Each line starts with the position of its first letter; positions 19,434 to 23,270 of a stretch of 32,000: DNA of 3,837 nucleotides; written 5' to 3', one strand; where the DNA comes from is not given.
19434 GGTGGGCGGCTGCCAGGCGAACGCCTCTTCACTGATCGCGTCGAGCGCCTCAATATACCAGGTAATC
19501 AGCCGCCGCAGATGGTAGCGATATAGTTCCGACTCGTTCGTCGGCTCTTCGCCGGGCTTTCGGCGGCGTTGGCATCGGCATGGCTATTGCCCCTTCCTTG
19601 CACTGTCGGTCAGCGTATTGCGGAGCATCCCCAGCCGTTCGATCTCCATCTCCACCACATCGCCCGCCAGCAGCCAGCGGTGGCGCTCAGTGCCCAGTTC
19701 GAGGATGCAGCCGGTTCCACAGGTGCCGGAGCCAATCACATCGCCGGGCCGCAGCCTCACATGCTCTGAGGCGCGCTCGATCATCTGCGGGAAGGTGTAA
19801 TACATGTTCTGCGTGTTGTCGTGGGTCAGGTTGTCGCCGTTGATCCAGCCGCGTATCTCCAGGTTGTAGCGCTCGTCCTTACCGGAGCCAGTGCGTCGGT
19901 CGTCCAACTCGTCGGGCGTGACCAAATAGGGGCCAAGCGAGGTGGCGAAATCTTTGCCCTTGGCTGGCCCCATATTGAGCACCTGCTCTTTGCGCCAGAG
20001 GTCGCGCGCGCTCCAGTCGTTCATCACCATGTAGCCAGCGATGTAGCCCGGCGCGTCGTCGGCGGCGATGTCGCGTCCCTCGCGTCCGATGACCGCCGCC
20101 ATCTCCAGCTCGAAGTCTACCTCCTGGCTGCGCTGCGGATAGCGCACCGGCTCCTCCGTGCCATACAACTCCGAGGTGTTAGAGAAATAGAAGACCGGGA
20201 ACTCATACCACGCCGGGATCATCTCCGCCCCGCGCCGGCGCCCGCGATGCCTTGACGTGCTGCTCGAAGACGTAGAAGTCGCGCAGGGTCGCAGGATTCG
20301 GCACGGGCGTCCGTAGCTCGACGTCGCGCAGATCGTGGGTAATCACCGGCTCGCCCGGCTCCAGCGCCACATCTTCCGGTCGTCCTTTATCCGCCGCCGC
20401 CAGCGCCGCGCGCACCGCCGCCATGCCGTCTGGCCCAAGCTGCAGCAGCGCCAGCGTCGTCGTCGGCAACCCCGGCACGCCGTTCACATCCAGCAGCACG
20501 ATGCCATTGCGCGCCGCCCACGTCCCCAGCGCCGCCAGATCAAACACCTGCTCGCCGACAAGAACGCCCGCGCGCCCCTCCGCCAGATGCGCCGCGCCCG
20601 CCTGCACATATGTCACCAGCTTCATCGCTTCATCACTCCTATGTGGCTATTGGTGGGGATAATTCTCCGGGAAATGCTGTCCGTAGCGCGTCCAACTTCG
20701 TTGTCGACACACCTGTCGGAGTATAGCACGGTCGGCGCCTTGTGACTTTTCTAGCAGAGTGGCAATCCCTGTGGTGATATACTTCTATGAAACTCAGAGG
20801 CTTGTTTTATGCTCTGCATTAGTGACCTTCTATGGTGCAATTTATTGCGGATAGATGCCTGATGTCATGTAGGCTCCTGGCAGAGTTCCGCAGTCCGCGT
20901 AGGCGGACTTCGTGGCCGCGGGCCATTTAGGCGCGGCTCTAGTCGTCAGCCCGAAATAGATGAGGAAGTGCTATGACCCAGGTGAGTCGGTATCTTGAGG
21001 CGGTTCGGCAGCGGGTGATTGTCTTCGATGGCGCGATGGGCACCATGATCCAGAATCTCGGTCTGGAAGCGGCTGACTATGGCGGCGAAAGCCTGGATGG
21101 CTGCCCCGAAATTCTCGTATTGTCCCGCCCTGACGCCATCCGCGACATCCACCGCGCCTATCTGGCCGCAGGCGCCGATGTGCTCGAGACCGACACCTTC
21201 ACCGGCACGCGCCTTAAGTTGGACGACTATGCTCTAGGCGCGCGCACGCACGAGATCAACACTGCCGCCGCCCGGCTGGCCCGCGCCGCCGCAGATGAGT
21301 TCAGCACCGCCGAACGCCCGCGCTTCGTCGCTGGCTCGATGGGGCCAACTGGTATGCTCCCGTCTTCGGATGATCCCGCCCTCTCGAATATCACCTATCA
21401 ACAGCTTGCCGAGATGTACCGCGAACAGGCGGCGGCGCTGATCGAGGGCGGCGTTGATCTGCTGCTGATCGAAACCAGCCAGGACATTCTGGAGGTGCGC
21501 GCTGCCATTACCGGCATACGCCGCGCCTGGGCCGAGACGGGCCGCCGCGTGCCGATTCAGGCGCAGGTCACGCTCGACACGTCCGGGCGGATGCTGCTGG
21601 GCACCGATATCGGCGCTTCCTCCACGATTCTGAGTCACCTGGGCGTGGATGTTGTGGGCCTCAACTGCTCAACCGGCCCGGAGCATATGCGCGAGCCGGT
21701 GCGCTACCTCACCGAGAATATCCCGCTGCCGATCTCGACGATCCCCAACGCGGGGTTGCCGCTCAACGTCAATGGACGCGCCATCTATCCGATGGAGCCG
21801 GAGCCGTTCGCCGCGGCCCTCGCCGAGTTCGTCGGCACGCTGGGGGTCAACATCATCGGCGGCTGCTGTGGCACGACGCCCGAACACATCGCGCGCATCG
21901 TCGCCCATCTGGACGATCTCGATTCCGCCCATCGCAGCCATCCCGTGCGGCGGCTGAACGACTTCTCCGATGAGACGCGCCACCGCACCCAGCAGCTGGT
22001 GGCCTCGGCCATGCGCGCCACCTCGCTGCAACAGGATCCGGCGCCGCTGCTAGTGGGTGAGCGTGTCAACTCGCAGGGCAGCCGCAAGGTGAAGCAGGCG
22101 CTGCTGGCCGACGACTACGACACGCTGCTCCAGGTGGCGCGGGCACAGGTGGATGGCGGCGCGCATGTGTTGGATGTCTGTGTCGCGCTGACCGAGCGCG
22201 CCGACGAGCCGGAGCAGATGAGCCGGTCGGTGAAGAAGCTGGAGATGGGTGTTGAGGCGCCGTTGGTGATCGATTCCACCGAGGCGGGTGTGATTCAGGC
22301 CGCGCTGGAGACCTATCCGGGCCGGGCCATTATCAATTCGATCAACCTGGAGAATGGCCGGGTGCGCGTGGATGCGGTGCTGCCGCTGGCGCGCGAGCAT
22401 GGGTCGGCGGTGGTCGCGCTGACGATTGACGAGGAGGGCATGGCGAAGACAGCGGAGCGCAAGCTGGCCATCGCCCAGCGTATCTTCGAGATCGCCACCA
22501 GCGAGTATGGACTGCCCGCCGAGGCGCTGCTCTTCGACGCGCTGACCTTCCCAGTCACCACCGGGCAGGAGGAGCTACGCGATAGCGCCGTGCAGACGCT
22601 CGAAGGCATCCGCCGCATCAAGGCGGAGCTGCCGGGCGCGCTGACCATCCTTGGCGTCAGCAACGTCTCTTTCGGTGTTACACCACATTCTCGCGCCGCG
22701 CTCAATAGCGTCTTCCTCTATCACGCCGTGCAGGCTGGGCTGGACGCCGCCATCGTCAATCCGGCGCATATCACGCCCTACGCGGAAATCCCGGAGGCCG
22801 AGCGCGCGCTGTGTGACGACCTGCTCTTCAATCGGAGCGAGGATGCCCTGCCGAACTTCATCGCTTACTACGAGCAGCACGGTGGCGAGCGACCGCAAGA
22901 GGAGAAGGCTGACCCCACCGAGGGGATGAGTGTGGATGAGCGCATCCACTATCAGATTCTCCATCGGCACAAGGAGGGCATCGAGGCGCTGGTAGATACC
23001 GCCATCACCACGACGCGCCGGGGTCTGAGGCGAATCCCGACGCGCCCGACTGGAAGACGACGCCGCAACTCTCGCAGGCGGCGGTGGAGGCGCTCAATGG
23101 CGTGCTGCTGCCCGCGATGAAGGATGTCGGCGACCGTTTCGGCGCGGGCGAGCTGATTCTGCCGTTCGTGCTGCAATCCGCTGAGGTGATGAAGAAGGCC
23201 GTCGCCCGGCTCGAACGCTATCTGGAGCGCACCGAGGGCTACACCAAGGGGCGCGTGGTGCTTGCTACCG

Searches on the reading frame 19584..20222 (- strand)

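Call 48: search_protein_families(library=pfam, proteins=[window:19584-20222:-], max_evalue=0.001)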
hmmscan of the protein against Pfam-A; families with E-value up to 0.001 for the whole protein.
window:19584-20222:- (212 aa): 1 family
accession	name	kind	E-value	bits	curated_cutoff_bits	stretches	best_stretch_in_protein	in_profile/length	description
PF01557.24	FAA_hydrolase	-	7.2e-55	186.4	23.9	1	8-204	31-213/214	Fumarylacetoacetate (FAA) hydrolase C-terminal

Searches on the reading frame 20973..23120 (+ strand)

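Call 6: search_protein_families(library=pfam, proteins=[window:20973-23120:+], max_evalue=0.01)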
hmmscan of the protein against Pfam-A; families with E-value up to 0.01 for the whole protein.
window:20973-23120:+ (715 aa): 3 families
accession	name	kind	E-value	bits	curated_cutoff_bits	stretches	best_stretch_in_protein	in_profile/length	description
PF02574.22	S-methyl_trans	-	1.3e-83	281.6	22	1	16-311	1-281/283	Homocysteine S-methyltransferase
PF00809.28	Pterin_bind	-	2.1e-40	139.4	25.5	1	362-596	1-244/244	Pterin binding enzyme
PF03599.22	CdhD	-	1.6e-05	24.3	24.8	1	400-499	70-165/387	CO dehydrogenase/acetyl-CoA synthase delta subunit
